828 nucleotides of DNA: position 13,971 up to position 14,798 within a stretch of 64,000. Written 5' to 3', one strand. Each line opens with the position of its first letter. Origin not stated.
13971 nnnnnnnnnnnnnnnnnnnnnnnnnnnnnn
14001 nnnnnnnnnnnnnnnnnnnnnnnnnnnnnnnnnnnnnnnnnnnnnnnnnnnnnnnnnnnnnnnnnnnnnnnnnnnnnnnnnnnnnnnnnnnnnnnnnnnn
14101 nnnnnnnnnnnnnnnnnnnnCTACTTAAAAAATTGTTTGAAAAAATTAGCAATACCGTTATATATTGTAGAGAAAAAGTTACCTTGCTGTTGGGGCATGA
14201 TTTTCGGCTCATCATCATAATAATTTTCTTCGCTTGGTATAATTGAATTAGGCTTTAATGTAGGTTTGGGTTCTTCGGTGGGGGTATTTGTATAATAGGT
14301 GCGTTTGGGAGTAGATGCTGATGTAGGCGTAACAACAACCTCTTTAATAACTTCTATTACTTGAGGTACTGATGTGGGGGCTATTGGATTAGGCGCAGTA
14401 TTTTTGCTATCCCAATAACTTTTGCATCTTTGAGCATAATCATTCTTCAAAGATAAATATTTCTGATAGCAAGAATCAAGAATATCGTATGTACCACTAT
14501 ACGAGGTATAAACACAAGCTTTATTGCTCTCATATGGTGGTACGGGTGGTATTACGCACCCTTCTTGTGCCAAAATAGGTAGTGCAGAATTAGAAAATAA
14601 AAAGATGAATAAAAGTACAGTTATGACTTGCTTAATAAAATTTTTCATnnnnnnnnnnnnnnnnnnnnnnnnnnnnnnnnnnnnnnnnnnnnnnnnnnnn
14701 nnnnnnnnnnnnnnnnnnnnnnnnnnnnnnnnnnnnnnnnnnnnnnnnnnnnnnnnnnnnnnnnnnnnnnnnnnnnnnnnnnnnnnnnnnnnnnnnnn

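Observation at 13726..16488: Operon of seven small membrane/secreted proteins of unknown function between the OLD nuclease and the XRE switch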

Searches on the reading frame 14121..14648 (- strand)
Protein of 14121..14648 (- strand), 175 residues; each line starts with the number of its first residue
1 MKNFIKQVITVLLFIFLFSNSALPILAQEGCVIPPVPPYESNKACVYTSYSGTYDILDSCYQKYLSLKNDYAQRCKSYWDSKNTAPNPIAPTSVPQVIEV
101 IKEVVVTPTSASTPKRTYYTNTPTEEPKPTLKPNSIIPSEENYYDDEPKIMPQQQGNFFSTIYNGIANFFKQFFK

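Call 4: search_protein_families(library=pfam, proteins=[window:14121-14648:-], max_evalue=1)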
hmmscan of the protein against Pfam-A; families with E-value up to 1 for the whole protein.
window:14121-14648:- (175 aa): 0 families

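Call 10: search_protein_families(library=phrogs, proteins=[window:14121-14648:-], max_evalue=0.1)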
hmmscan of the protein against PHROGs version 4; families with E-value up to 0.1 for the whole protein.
window:14121-14648:- (175 aa): 0 families

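Call 12: search_protein_families(library=padloc, proteins=[window:14121-14648:-], max_evalue=0.1)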
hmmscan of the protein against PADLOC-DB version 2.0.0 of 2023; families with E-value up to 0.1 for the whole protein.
window:14121-14648:- (175 aa): 0 families

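Call 17: find_homologous_proteins(query=window:14121-14648:-, max_evalue=0.01)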
Query window:14121-14648:- (175 aa): 3 proteins with E <= 0.01 among 21 candidates.
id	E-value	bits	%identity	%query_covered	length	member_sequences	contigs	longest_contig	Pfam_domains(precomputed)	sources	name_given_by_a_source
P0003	2.7e-112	390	100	100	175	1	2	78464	-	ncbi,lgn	-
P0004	4.6e-54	201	59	99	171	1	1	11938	-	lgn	-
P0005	7.9e-47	177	54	99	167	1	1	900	-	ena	-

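Call 23: find_related_loci(query=A2, collection=viral_contigs, flank=10000)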
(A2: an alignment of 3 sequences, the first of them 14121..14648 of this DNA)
Query A2 (175 aa) in viral_contigs; peptide patterns used: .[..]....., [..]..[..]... (x = any residue, [..] = any of these).
30 stretches matched a pattern, but none encodes a relative of the query by tblastn (E <= 1e-3).

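Call 34: find_related_loci(query=A2, collection=metagenome_contigs, flank=10000)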
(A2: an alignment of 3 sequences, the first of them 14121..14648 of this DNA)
Query A2 (175 aa) in metagenome_contigs; peptide patterns used: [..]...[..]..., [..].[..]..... (x = any residue, [..] = any of these).
72 stretches matched a pattern, but none encodes a relative of the query by tblastn (E <= 1e-3).
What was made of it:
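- Tried and rejected: p175 alignment in metagenome_contigs (call 34).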

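Call 51: search_protein_representatives(alignment_id=A2)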
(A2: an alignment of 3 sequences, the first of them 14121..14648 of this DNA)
Query: 3 sequences, 172 profile positions. Proteins with E-value up to 0.001 (for the whole library): 12; up to 1e-10: 9; up to 1e-30: 2. The best 12 are listed.
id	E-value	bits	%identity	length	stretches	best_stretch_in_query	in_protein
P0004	1.5e-90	318.0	-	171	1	1-171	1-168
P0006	2.8e-39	151.1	-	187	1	2-169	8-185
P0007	1.3e-16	77.3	-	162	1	28-171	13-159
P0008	2.1e-16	76.6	-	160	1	9-135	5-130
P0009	3.4e-16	75.9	-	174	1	5-157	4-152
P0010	3.2e-14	69.5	-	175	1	1-163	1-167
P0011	6.0e-13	65.3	-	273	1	9-137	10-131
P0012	6.2e-13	65.3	-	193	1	1-93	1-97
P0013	9.1e-12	61.5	-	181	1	12-169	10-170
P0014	4.3e-10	56.1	-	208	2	1-98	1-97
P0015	7.0e-07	45.6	-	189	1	1-82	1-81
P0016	5.0e-04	36.3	-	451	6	43-70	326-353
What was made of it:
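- The p175 family has 11 clusters in 1.84 billion representatives (call 51).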

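Call 53: find_encoding_contigs(protein=P0006, flank=10000, max_places=6)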
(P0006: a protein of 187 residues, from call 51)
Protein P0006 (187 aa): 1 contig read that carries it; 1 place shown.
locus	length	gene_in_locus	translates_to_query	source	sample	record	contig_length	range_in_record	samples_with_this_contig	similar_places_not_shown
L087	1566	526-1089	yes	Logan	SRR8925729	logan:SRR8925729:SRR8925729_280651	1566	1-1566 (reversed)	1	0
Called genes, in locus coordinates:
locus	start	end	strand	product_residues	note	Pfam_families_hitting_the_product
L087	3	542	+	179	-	?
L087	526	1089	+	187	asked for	-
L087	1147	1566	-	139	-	?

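Call 54: find_encoding_contigs(protein=P0010, flank=10000, max_places=4)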
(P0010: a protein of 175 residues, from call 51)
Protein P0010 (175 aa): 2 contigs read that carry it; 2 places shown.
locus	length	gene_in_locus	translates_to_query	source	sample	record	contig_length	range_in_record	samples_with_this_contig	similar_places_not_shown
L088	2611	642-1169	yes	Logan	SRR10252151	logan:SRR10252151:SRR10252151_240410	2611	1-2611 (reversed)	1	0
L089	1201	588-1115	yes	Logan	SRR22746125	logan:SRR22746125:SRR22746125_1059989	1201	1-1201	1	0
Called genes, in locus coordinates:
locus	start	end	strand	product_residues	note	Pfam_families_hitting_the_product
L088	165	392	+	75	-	-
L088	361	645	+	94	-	-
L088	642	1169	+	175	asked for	-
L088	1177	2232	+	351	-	-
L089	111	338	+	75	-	-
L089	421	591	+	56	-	-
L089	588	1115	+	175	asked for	-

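Call 55: find_encoding_contigs(protein=P0009, flank=10000, max_places=4)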
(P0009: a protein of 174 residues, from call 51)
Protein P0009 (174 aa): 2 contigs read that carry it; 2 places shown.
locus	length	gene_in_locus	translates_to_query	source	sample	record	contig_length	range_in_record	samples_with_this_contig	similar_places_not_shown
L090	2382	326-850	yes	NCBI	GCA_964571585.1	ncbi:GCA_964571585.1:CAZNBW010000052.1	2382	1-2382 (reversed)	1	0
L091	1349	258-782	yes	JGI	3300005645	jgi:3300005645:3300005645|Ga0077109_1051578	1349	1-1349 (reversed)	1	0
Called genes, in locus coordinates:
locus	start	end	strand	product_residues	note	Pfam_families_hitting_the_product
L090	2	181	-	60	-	?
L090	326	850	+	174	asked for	-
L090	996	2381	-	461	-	?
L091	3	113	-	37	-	?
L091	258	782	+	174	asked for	-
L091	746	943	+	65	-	-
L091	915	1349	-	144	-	?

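Call 56: find_encoding_contigs(protein=P0014, flank=10000, max_places=4)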
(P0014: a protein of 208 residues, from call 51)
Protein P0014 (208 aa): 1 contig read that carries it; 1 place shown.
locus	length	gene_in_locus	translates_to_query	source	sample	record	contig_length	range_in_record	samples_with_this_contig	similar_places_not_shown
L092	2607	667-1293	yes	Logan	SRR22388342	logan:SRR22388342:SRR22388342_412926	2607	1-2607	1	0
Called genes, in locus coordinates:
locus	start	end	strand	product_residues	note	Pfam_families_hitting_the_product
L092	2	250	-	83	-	?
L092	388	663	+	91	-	-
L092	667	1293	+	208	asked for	-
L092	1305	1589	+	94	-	-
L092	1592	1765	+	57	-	-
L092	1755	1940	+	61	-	-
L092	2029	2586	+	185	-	-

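Call 59: find_encoding_contigs(protein=P0012, flank=10000, max_places=4)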
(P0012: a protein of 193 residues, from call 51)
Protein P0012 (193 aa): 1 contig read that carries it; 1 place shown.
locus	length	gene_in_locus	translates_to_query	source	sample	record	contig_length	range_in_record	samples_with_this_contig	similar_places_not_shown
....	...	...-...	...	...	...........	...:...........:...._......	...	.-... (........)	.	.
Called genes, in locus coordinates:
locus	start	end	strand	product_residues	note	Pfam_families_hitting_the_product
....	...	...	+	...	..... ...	-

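Call 60: find_encoding_contigs(protein=P0013, flank=10000, max_places=4)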
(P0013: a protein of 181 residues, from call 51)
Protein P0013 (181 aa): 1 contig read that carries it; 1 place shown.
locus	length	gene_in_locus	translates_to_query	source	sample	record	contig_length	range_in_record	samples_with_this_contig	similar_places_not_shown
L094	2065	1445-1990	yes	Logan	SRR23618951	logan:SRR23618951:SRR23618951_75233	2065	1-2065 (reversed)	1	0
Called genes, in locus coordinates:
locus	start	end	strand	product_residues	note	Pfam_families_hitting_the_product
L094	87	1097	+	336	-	PF02899:Phage_int_SAM_1 (weak), PF00589:Phage_integrase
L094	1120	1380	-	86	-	PF12844:HTH_19 (weak), PF13560:HTH_31 (weak), PF01381:HTH_3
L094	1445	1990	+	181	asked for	-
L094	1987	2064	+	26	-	?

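Call 61: find_encoding_contigs(protein=P0011, flank=10000, max_places=4)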
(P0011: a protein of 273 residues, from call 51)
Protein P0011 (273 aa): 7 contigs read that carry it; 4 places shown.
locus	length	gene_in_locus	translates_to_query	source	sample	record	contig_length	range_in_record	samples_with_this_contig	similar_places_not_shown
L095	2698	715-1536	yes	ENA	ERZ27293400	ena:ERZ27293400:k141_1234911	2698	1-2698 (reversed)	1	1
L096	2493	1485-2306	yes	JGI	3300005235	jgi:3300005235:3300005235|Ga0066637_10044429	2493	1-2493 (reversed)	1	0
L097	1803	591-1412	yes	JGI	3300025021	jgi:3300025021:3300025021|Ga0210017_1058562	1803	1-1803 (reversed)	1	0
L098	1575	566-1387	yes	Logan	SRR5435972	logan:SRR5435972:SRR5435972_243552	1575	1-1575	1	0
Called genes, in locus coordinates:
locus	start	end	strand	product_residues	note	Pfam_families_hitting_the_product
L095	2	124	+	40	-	?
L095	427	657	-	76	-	PF13560:HTH_31, PF12844:HTH_19, PF01381:HTH_3, PF13443:HTH_26 (weak)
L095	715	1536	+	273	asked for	-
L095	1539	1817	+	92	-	-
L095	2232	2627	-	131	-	-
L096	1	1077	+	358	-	?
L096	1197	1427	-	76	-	PF13560:HTH_31, PF12844:HTH_19, PF01381:HTH_3, PF13443:HTH_26 (weak)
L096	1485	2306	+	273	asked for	-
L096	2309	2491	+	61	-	?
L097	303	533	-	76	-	PF13560:HTH_31, PF12844:HTH_19, PF01381:HTH_3, PF13443:HTH_26 (weak)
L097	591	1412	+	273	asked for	-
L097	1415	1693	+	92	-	-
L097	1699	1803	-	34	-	?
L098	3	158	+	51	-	?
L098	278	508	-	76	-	PF13560:HTH_31, PF12844:HTH_19, PF01381:HTH_3, PF13443:HTH_26 (weak)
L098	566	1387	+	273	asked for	-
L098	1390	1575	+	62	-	?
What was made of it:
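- Family members sit next to Int and XRE in L094-L098 (calls 60, 61).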

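Call 73: predict_structure(alignment_id=A5)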
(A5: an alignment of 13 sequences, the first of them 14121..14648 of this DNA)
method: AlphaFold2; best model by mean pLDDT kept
length: 175 residues; sequences in the alignment: 13
mean_pLDDT: 69.3   pTM: 0.35
mean pLDDT of the five models: 69.3, 68.5, 66.8, 66.8, 66.5
residues with pLDDT >= 90: 20; 70-90: 61; 50-70: 86; < 50: 8
segments of 3 or more residues with pLDDT < 50: none
pLDDT, mean of each block of 10 residues (from residue 1): 76 77 57 85 89 86 91 93 68 52 55 54 58 56 51 56 75 66
secondary structure, 60 per line:
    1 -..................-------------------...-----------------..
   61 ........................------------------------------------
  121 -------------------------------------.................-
elements in order: H2-19 H59-84 H158-174

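Call 75: search_protein_families(library=ncbifam, proteins=[window:14121-14648:-], max_evalue=0.1)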
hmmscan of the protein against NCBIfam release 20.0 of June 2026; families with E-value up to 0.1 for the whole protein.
window:14121-14648:- (175 aa): 0 families

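Call 80: fold_search(model_id=the predicted structure, library=pdb)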
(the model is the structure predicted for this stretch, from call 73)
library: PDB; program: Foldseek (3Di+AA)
matches with E <= 10: 1; with E <= 0.001: 0
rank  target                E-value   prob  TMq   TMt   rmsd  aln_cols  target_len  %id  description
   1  9u62_D                8.7e+00  0.02  0.16  0.04  29.1       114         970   15  AP pathways C3 convertase C3bBbP and C3 complex (released 2026-01-14)
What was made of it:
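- Tried and rejected: The p175 model matched nothing (call 80).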

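Call 82: find_related_loci(query=A5, collection=viral_contigs, flank=10000)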
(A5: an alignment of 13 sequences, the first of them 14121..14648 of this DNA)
Query A5 (175 aa) in viral_contigs; peptide patterns used: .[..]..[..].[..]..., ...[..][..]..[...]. (x = any residue, [..] = any of these).
113 stretches matched a pattern, but none encodes a relative of the query by tblastn (E <= 1e-3).

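Call 110: search_protein_families(library=pfam, proteins=[L099:9462-9692:+, L099:10187-10897:+, L099:10936-11157:+, L101:1479-2726:-, L101:2727-3014:-, L099:8479-8781:-, L099:8139-8486:-, L099:7920-8135:-, L099:7768-7923:-], max_evalue=0.05)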
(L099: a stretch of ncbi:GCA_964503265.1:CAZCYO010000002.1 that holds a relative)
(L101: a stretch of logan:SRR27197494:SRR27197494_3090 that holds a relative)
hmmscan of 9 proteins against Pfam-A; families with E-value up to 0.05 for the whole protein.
L099:9462-9692:+ (76 aa): 0 families

L099:10187-10897:+ (236 aa): 0 families

L099:10936-11157:+ (73 aa): 0 families

L101:1479-2726:- (415 aa): 0 families

L101:2727-3014:- (95 aa): 0 families

L099:8479-8781:- (100 aa): 2 families
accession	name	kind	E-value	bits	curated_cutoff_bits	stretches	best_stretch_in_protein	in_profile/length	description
PF24961.1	NfeD_membrane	-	0.0013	19.2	26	1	8-50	48-90/119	NfeD integral membrane domain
PF12670.12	DUF3792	-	0.0039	17.8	31.3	1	10-50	14-54/115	Protein of unknown function (DUF3792)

L099:8139-8486:- (115 aa): 0 families

L099:7920-8135:- (71 aa): 8 families
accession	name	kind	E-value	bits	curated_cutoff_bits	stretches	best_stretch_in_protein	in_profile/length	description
PF09397.16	FtsK_gamma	-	5.4e-09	36.1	30.6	1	10-65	6-61/63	Ftsk gamma domain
PF12802.13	MarR_2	-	0.0007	20.2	27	1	20-54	15-51/61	MarR family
PF03297.21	Ribosomal_S25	-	0.0012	19.5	28.8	1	10-57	43-90/101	S25 ribosomal protein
PF14394.12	DUF4423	-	0.0012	19.1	30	1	21-65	33-77/165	Domain of unknown function (DUF4423)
PF01978.25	TrmB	-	0.0024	18.2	25.6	1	20-56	19-55/68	Sugar-specific transcriptional regulator TrmB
PF11972.14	HTH_13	-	0.005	17.3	26.1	1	11-47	1-37/54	HTH DNA binding domain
PF13601.12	HTH_34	-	0.02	15.5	27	1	14-61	5-52/80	Winged helix DNA-binding domain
PF13814.12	Replic_Relax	-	0.039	14.5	25.3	1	21-60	7-49/191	Replication-relaxation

L099:7768-7923:- (51 aa): 0 families

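Call 111: search_protein_families(library=phrogs, proteins=[L099:9462-9692:+, L099:10187-10897:+, L099:10936-11157:+, L101:1479-2726:-, L101:2727-3014:-, L099:8479-8781:-, L099:8139-8486:-, L099:7920-8135:-, L099:7768-7923:-], max_evalue=0.01)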
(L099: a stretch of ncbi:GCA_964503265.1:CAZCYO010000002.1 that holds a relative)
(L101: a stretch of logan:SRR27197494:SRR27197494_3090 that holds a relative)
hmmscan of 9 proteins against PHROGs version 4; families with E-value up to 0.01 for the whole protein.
L099:9462-9692:+ (76 aa): 0 families

L099:10187-10897:+ (236 aa): 0 families

L099:10936-11157:+ (73 aa): 0 families

L101:1479-2726:- (415 aa): 0 families

L101:2727-3014:- (95 aa): 1 family
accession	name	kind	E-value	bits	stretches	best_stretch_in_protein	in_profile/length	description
phrog_15462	-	unknown function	0.0054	17.8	1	8-39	23-54/67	-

L099:8479-8781:- (100 aa): 1 family
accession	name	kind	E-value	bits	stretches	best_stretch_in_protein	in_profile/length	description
phrog_1026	-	lysis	0.0074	17.5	0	28-92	7-70/85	Rz-like spanin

L099:8139-8486:- (115 aa): 0 families

L099:7920-8135:- (71 aa): 7 families
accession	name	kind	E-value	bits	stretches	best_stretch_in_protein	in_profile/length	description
phrog_4212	-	unknown function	5.2e-06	26.9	1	5-53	139-187/353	-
phrog_36563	-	unknown function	6.5e-05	23.7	1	8-62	183-237/254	-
phrog_6152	-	unknown function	7.1e-05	23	1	7-57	278-328/355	-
phrog_25408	-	unknown function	0.00017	22.4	1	9-57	11-58/165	-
phrog_13700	-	moron, auxiliary metabolic gene and host takeover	0.00033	21.1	1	8-66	65-123/284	FtsK/SpoIIIE-like protein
phrog_678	-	DNA, RNA and nucleotide metabolism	0.0004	21.1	1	20-55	80-117/346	replication initiation O-like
phrog_142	-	moron, auxiliary metabolic gene and host takeover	0.0084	17.2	1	9-53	12-56/116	Ren-like exclusion protein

L099:7768-7923:- (51 aa): 0 families

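Call 124: search_protein_families(library=padloc, proteins=[L099:225-1916:-, L101:1479-2726:-, L101:2727-3014:-, L099:2017-4815:-], max_evalue=0.001)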
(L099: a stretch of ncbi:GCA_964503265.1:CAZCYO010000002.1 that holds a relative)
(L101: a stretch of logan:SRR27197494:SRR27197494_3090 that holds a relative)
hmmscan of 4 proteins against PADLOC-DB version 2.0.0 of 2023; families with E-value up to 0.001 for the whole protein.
L099:225-1916:- (563 aa): 28 families (the best 25 are shown)
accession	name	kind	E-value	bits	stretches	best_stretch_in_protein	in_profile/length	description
PDLC00117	GajB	-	1e-25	88.3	1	166-546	216-597/604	UrvD helicase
PDLC00132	GajB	-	3.6e-20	70.1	3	147-255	189-303/625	UrvD helicase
PDLC00114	GajB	-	2.9e-19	67.1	2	167-360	214-388/635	UrvD helicase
PDLC00123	GajB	-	4.8e-19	66.4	1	21-528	15-509/540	UrvD helicase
PDLC00107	GajB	-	6.1e-14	49.5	1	167-230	214-277/587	UrvD helicase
PDLC00138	GajB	-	3.3e-13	47.2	1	166-264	218-316/581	UrvD helicase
PDLC00127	GajB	-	3.7e-11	40.2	1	169-255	202-293/594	UrvD helicase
PDLC00129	GajB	-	4.4e-11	40.1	1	164-490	222-532/594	UrvD helicase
PDLC00103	GajB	-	2e-10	38.2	1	168-368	211-381/612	UrvD helicase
PDLC00106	GajB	-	3.5e-10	37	1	152-278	188-315/577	UrvD helicase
PDLC00121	GajB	-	7.3e-10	36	1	149-250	180-282/565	UrvD helicase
PDLC00119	GajB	-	1.9e-09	35.1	1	147-524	193-541/565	UrvD helicase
PDLC00136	GajB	-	2.7e-09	34.5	1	167-239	205-277/570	UrvD helicase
PDLC00130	GajB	-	6.2e-09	32.7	1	166-254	203-293/589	UrvD helicase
PDLC00148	GajB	-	2.4e-08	31.3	1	23-243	2-234/369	UrvD helicase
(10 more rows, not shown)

L101:1479-2726:- (415 aa): 1 family
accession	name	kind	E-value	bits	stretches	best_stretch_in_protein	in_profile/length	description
PDLC05036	PDC-S54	-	5.8e-141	468.7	1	1-413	1-408/410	-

L101:2727-3014:- (95 aa): 0 families

L099:2017-4815:- (932 aa): 10 families
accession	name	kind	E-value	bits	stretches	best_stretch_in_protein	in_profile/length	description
PDLC03048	REase_I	-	1.4e-297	987.9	1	1-906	1-941/976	Type I restriction enzyme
PDLC03046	REase_I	-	9.5e-79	263.5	1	47-816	61-904/1025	Type I restriction enzyme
PDLC03045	REase_I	-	3.5e-67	225.2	1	42-654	47-685/995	Type I restriction enzyme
PDLC03040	REase_I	-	4.6e-55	184.9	1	32-698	40-724/1029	Type I restriction enzyme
PDLC03044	REase_I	-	1.5e-54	183.4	1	86-698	105-729/1034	Type I restriction enzyme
PDLC03043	REase_I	-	2.3e-50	169.5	1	3-254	30-291/313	Type I restriction enzyme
PDLC03041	REase_I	-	2.2e-31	106.8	1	220-667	297-745/1099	Type I restriction enzyme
PDLC02707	PbeA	-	3.5e-12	43.7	1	231-429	248-445/672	PbeA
PDLC03042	REase_I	-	1.9e-08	30.2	1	234-347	443-558/1170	Type I restriction enzyme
PDLC03047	REase_I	-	4.1e-08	29.4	1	125-394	248-506/1107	Type I restriction enzyme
